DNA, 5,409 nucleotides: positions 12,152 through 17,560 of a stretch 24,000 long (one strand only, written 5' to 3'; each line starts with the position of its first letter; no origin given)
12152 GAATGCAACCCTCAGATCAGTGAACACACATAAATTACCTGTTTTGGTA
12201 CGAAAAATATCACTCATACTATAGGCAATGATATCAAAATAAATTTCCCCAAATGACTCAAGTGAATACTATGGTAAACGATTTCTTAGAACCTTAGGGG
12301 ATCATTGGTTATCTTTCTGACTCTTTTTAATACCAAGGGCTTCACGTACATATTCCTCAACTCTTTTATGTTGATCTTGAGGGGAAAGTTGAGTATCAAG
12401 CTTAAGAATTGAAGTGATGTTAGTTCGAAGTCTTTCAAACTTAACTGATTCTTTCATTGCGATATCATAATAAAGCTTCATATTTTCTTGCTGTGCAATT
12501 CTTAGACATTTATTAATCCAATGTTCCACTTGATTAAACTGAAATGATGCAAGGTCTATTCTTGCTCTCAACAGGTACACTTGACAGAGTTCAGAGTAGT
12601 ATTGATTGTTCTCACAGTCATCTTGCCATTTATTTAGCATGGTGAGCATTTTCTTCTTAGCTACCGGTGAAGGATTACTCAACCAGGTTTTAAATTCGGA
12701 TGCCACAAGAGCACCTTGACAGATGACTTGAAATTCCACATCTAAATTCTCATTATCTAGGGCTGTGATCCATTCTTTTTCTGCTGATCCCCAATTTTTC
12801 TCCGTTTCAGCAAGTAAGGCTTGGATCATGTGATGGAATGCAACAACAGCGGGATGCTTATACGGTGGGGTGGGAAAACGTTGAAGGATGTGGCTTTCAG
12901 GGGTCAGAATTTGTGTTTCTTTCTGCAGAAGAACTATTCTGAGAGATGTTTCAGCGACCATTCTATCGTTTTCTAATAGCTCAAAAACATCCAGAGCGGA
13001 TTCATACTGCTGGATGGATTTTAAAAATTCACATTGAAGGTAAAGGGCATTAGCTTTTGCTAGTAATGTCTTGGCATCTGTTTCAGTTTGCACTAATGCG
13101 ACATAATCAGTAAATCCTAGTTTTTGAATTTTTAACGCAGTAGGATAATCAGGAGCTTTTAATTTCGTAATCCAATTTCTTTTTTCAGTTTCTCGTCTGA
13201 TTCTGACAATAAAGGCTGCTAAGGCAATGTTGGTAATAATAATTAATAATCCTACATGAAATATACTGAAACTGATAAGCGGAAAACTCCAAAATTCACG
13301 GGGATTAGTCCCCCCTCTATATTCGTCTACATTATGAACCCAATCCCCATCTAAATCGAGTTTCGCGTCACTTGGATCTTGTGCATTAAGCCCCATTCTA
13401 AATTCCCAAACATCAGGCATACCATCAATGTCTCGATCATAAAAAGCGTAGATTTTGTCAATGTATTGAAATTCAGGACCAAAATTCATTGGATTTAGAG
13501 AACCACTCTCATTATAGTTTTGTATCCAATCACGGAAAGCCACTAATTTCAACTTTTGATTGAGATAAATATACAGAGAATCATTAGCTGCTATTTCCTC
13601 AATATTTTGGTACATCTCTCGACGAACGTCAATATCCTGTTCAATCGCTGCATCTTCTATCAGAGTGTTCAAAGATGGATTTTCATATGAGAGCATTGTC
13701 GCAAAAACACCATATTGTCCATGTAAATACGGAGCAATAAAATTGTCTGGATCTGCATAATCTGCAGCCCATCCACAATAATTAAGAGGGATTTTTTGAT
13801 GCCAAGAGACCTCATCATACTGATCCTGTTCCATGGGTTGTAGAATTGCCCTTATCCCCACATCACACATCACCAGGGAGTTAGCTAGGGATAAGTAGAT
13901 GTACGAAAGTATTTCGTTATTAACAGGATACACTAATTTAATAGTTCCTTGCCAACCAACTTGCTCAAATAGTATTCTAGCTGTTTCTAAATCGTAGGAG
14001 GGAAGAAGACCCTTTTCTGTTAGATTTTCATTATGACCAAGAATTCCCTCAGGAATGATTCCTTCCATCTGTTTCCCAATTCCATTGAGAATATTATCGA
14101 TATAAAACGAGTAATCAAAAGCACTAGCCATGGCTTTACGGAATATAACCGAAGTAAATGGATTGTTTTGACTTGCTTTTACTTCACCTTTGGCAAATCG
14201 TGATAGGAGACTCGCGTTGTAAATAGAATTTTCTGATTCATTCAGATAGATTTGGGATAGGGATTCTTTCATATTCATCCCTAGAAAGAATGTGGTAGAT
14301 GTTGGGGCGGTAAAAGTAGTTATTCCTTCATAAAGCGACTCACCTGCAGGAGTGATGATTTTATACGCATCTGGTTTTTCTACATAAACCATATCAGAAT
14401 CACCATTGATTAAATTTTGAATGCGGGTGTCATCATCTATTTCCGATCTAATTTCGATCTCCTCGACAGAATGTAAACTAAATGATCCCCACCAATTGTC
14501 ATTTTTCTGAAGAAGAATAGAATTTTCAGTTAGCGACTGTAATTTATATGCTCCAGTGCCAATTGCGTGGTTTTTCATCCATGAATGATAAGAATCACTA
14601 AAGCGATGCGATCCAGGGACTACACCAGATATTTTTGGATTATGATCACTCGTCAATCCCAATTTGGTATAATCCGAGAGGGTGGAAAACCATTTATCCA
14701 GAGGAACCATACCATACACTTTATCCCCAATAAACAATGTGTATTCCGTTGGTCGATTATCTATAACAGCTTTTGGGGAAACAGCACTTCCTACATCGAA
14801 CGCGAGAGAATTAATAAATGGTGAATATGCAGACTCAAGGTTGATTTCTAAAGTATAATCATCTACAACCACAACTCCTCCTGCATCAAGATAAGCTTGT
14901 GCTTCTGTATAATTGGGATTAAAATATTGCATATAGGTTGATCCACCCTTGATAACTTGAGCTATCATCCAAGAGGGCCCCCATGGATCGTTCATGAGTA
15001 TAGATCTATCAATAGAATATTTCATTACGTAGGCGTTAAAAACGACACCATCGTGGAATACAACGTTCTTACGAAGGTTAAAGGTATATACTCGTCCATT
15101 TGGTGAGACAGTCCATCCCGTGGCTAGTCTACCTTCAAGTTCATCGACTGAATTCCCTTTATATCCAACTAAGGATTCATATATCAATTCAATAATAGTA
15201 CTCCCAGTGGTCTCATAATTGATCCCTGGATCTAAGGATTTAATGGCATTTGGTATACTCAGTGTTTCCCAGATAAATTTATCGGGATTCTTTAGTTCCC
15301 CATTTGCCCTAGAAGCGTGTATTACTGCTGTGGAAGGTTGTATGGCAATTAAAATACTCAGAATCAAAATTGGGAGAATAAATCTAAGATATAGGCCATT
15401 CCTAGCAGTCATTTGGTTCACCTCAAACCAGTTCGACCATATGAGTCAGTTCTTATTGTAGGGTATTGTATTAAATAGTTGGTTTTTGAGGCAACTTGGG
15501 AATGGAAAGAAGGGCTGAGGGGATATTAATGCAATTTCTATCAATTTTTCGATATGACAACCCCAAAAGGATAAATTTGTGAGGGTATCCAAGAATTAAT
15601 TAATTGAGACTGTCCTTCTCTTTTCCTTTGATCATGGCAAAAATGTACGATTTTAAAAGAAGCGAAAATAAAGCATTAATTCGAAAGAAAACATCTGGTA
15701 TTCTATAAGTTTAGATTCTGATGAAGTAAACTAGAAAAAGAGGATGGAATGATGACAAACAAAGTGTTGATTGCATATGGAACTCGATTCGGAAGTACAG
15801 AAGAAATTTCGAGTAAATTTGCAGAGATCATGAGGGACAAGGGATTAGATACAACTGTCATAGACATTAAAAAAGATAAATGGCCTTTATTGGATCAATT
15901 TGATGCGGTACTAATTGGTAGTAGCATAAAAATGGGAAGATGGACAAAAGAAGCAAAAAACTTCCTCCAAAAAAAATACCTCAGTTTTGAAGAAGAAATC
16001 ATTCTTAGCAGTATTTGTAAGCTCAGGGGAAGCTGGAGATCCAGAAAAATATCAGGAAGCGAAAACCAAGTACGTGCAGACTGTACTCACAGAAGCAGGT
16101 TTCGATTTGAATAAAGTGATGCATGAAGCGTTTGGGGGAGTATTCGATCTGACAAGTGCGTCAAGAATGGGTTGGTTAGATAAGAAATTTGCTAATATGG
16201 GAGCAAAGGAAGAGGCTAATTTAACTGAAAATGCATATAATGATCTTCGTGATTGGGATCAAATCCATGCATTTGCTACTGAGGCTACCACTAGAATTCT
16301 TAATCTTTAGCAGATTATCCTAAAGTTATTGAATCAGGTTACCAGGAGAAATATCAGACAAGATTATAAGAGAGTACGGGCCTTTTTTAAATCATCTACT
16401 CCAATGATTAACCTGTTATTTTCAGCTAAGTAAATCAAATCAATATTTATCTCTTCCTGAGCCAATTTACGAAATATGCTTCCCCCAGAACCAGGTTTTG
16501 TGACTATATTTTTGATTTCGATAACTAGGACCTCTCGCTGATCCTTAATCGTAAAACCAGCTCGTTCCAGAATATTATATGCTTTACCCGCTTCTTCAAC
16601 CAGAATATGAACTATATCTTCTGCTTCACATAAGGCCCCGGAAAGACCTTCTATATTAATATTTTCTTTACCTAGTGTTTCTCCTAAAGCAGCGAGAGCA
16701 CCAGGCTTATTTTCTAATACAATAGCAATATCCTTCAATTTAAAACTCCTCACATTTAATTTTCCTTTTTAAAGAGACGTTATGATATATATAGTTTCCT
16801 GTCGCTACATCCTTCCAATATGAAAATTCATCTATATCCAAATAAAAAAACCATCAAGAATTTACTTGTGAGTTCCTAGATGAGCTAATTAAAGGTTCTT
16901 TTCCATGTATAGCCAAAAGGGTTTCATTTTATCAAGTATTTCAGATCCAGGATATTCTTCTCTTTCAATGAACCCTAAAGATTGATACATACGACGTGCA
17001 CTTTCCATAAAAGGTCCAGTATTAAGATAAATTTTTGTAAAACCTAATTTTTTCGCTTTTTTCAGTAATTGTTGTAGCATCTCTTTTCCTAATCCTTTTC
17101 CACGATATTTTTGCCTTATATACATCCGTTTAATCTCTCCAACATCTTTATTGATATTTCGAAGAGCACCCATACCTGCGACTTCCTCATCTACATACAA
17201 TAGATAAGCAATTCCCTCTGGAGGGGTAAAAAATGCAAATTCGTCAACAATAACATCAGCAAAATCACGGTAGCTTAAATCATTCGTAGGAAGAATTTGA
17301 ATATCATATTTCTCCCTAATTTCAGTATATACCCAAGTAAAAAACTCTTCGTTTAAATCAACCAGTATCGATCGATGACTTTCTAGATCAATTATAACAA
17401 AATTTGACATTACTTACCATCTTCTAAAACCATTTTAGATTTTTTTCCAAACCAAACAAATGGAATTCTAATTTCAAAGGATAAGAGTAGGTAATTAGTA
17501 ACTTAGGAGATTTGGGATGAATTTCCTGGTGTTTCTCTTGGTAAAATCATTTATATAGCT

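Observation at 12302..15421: Orphan family-5 solute-binding domain fused through one TM helix to a ~300-aa cytoplasmic TPR-like domain: candidate new type of transmembrane receptor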

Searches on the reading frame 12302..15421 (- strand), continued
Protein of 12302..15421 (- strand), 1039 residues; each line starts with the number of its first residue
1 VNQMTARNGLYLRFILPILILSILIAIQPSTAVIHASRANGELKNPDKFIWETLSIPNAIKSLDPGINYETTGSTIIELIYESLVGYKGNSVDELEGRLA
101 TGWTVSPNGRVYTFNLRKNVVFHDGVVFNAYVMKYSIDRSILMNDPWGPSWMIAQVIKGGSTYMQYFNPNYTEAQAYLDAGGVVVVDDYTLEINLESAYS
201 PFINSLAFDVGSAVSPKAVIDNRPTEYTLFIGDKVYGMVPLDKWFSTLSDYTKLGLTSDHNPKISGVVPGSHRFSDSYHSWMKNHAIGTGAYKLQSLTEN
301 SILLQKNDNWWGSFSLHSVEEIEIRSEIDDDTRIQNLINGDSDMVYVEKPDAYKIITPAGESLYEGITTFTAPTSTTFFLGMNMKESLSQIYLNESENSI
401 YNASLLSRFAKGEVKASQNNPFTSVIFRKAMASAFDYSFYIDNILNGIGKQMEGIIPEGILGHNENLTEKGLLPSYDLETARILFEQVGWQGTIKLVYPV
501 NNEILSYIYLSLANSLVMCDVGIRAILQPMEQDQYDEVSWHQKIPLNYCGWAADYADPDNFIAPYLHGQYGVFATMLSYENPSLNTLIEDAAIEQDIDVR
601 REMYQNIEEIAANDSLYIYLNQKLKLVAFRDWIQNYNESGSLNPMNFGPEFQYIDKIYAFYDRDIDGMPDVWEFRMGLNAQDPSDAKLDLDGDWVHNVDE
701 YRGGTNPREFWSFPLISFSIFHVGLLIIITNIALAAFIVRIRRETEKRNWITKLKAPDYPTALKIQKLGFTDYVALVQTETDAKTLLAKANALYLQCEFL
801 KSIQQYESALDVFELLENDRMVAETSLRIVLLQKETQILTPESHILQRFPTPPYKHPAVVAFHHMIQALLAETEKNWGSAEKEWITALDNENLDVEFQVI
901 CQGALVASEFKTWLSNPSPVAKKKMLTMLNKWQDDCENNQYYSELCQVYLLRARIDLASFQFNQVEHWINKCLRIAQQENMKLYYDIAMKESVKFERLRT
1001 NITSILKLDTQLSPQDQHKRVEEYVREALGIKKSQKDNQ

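Call 78: fold_search(model_id=the predicted structure, library=pdb)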
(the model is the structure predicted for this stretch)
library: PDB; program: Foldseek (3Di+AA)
matches with E <= 10: 1214; with E <= 0.001: 172
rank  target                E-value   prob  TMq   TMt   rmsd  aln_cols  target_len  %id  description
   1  6ofq_A                7.3e-31  1.00  0.39  0.74   5.9       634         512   20  ABC transporter-associated periplasmic binding protein DppA from Helicobacter pylori in complex with peptide STSA (released 2019-08-21)
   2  3m8u                  7.8e-30  1.00  0.40  0.77   5.8       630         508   18  Crystal structure of glutathione-binding protein A (GbpA) from Haemophilus parasuis SH0165 in complex with glutathione d (released 2010-07-14)
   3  5u4o                  1.1e-29  1.00  0.41  0.88   4.3       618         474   18  A 2.05A X-Ray Structureof A Bacterial Extracellular Solute-binding Protein, family 5 for Bacillus anthracis str. Ames (released 2017-03-08)
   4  3tpa                  1.5e-29  1.00  0.40  0.79   5.6       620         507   20  Structure of HbpA2 from Haemophilus parasuis (released 2011-11-30)
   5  4toz_B                4.3e-29  1.00  0.40  0.76   5.9       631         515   18  MppA Periplasmic Murein Tripeptide Binding Protein, Unliganded Open Form (released 2015-06-10)
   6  5f1q_A                7.3e-29  1.00  0.38  0.72   6.6       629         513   18  Crystal Structure of Periplasmic Dipeptide Transport Protein from Yersinia pestis (released 2015-12-23)
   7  1uqw_A                1.1e-28  1.00  0.42  0.86   4.1       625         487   18  Crystal structure of yliB protein from escherichia coi (released 2003-10-22)
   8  1dpe                  1.1e-28  1.00  0.39  0.76   5.8       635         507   18  DIPEPTIDE-BINDING PROTEIN (released 1996-08-17)
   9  4toz_A                1.3e-28  1.00  0.40  0.78   5.7       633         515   18  MppA Periplasmic Murein Tripeptide Binding Protein, Unliganded Open Form (released 2015-06-10)
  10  7kz8                  4.0e-28  1.00  0.39  0.78   5.0       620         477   19  Crystal structure of substrate-binding protein Aapf from Pseudomonas sp. PDC86 (released 2021-03-17)
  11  1dpp_A                1.0e-27  1.00  0.38  0.72   6.6       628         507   18  DIPEPTIDE BINDING PROTEIN COMPLEX WITH GLYCYL-L-LEUCINE (released 1995-12-07)
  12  5f1q_B                1.4e-27  1.00  0.37  0.71   6.5       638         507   18  Crystal Structure of Periplasmic Dipeptide Transport Protein from Yersinia pestis (released 2015-12-23)
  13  8upi                  1.9e-27  1.00  0.39  0.74   5.6       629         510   18  Structure of a periplasmic peptide binding protein from Mesorhizobium sp. AP09 bound to aminoserine (released 2023-11-08)
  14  6dtg_A                5.5e-27  1.00  0.37  0.68   7.0       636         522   17  Crystal structure of Haemophilus influenzae OppA complex with YLGANGRGGGS (released 2018-11-28)
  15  6dqq_A                7.7e-27  1.00  0.37  0.69   6.5       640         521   17  Crystal structure of Haemophilus influenzae OppA complex with endogenous peptide (released 2018-11-28)
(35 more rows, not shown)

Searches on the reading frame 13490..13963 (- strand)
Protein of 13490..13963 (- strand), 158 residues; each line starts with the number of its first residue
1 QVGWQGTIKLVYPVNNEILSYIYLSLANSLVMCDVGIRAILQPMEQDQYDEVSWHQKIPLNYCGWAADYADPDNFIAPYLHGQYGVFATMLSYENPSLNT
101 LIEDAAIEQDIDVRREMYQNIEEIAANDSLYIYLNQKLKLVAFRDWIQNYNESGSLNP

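Call 79: search_solved_structures(query=window:13490-13963:-, max_evalue=0.001, show_alignments=5)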
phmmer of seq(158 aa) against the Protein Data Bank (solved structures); distinct sequences matched with E-value up to 0.001: 6.
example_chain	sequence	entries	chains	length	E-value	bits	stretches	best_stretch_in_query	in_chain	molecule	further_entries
3m8u_A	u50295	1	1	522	1.7e-05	28.1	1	35-153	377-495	Heme-binding protein A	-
5u4o_A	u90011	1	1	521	4.5e-05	26.7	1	57-134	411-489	ABC transporter substrate-binding protein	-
1b05_A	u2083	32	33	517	0.00036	23.8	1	30-151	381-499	PERIPLASMIC OLIGOPEPTIDE-BINDING PROTEIN | PROTEIN (OLIGO-PEPTIDE BINDING PROTEIN) | PERIPLASMIC OLIGO-PEPTIDE BINDING PROTEIN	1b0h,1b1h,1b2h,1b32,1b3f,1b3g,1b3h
3tpa_A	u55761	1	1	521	0.00041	23.6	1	34-149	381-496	Heme-binding protein A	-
4qfk_H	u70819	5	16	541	0.00075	22.8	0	62-123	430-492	ABC transporter periplasmic peptide-binding protein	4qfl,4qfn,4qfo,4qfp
6ofq_A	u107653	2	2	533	0.00099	22.4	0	35-154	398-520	Heme-binding protein A / AI-2 binding protein A | Heme-binding protein A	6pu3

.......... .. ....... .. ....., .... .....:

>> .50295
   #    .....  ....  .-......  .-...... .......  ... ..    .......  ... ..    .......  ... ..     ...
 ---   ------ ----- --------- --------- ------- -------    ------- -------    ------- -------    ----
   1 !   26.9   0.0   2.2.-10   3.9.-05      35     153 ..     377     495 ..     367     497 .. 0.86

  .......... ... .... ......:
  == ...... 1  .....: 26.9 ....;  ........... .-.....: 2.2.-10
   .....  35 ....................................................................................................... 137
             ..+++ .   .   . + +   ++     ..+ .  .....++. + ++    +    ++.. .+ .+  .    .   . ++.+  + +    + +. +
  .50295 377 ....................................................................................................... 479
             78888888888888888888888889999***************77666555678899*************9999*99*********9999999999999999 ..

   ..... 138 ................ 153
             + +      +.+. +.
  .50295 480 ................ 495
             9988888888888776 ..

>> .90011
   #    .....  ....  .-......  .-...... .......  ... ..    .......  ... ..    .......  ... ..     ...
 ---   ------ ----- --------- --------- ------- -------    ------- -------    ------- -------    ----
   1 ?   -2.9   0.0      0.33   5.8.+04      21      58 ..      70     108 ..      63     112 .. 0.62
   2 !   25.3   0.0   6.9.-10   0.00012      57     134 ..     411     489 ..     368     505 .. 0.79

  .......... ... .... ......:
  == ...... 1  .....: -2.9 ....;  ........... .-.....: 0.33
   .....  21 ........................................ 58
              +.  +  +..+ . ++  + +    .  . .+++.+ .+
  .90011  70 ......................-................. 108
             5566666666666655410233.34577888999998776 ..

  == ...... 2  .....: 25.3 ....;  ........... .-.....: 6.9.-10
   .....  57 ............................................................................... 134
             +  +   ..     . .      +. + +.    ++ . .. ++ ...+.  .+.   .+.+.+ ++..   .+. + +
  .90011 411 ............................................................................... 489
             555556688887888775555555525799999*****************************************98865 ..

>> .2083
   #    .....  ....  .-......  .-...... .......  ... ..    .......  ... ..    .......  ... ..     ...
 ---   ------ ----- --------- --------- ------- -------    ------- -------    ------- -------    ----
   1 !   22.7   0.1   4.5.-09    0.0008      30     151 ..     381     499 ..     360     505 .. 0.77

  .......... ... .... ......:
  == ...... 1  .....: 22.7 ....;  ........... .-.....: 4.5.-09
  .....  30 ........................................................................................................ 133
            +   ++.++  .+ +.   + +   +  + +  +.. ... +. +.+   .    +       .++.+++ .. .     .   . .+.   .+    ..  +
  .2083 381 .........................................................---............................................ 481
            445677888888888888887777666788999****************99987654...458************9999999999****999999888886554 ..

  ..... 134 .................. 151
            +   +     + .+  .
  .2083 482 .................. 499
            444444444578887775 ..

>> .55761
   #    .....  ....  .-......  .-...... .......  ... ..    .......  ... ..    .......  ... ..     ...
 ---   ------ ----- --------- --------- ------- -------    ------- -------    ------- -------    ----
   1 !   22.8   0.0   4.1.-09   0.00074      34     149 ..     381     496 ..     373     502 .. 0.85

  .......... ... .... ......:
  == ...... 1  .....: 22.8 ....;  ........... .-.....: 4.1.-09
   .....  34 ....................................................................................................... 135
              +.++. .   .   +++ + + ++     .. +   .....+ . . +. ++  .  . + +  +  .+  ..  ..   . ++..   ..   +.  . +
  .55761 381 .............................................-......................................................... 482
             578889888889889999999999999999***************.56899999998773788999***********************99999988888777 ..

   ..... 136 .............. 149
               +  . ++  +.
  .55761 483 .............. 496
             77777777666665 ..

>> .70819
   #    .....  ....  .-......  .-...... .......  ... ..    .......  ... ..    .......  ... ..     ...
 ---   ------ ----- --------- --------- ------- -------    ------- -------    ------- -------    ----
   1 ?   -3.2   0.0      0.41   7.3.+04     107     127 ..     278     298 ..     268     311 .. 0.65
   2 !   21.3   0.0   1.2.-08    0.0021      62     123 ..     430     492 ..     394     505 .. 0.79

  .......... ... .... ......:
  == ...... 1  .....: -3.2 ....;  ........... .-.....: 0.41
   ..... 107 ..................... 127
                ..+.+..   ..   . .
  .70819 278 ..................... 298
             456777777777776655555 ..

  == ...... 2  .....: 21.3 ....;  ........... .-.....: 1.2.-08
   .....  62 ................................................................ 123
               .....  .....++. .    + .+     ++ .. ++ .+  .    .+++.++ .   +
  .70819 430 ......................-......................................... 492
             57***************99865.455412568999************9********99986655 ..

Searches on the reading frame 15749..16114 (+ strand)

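Call 17: search_protein_families(library=pfam, proteins=[window:15749-16114:+], max_evalue=0.001)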
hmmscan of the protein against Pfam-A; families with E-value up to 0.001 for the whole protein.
window:15749-16114:+ (121 aa): 2 families
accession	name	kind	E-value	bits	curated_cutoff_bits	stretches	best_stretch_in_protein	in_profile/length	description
PF12724.12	Flavodoxin_5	-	1.5e-13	51.7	27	1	7-83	1-76/145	Flavodoxin domain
PF00258.30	Flavodoxin_1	-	5.2e-06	27.1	25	1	8-82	1-77/143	Flavodoxin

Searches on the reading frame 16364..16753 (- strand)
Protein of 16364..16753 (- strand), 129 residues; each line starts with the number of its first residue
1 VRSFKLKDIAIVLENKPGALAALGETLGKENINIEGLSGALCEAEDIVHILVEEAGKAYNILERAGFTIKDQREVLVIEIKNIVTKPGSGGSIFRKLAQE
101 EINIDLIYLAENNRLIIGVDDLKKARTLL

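Call 17: search_protein_families(library=pfam, proteins=[window:16364-16753:-], max_evalue=0.001)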
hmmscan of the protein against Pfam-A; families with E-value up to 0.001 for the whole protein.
window:16364-16753:- (129 aa): 5 families
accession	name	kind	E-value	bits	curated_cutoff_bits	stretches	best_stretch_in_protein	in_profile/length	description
PF01842.31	ACT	-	2.8e-08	33.8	27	1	9-38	3-32/66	ACT domain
PF22468.2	ACT_9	-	8.6e-08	32.3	27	0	82-121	7-47/61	ACT domain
PF19571.5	ACT_8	-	2.1e-06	28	23.5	1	6-127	3-123/141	ACT domain pair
PF22629.2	ACT_AHAS_ss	-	3e-05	24.5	27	0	9-52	1-44/67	AHAS small subunit-like ACT domain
PF13840.12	ACT_7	-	8.4e-05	22.8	27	0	16-64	20-65/65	ACT domain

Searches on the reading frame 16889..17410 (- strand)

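Call 17: search_protein_families(library=pfam, proteins=[window:16889-17410:-], max_evalue=0.001)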
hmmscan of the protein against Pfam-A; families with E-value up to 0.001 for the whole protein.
window:16889-17410:- (173 aa): 7 families
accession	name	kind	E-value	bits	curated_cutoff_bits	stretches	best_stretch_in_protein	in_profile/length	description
PF00583.31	Acetyltransf_1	-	6.6e-21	75.2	20.7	1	57-147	24-116/116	Acetyltransferase (GNAT) family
PF13508.13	Acetyltransf_7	-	2.4e-14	53.9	27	1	66-148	3-83/84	Acetyltransferase (GNAT) domain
PF13673.13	Acetyltransf_10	-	1.3e-12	48.2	23.6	1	68-150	33-110/128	Acetyltransferase (GNAT) domain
PF08445.16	FR47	-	3.7e-09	36.9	22.1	1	86-152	17-82/86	FR47-like protein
PF13302.13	Acetyltransf_3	-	2.5e-07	31.9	25.4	1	46-147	33-137/138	Acetyltransferase (GNAT) domain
PF17013.11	Acetyltransf_15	-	5e-06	26.5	35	1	83-149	65-138/210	Putative acetyl-transferase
PF14542.12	Acetyltransf_CG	-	7.7e-05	23.2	30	1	69-124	2-58/80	GCN5-related N-acetyl-transferase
